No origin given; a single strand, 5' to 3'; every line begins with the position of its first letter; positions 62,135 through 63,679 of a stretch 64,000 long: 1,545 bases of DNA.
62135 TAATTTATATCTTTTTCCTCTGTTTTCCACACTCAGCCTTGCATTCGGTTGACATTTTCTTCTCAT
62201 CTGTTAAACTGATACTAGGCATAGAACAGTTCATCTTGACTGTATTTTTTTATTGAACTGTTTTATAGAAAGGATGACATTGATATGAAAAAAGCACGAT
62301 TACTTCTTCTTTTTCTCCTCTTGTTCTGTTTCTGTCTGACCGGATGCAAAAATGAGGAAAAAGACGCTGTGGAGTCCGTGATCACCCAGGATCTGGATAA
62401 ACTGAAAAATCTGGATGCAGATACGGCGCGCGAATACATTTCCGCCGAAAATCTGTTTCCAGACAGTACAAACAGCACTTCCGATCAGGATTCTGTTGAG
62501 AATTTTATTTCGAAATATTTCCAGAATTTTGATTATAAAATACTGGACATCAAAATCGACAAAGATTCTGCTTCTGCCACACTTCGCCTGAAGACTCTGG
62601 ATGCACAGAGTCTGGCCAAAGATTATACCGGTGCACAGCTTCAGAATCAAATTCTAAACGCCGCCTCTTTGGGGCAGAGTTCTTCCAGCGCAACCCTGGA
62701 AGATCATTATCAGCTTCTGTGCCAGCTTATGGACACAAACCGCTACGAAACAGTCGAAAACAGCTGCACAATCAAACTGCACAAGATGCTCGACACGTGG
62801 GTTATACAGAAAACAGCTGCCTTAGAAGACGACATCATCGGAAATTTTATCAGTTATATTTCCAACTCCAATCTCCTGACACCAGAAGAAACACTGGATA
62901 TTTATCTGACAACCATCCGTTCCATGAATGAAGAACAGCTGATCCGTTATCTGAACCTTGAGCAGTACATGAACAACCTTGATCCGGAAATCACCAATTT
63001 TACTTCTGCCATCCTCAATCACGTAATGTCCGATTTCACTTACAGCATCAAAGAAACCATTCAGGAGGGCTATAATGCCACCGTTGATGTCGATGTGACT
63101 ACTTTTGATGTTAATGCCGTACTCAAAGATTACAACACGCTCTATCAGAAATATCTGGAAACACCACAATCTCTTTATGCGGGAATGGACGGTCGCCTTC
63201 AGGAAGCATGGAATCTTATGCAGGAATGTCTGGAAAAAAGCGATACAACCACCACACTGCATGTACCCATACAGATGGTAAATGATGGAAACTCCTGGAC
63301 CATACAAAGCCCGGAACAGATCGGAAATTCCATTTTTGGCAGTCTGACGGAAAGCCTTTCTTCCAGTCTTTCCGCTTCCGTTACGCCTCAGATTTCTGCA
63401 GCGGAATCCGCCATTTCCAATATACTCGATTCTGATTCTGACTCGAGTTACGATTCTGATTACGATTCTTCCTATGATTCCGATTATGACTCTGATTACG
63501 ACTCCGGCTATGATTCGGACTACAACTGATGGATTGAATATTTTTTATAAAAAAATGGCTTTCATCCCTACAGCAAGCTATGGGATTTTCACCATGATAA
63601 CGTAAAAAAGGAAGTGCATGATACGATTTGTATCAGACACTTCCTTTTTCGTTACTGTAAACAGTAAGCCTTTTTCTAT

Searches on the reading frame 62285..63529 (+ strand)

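Call 85: search_protein_families(library=pfam, proteins=[window:62285-63529:+], max_evalue=0.00001)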
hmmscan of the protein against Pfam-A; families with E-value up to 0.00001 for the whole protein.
window:62285-63529:+ (414 aa): 1 family
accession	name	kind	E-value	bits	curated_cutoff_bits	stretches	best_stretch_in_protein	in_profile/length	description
PF17118.11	DUF5105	-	1.1e-07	32.2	30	0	212-343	47-177/189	Domain of unknown function (DUF5105)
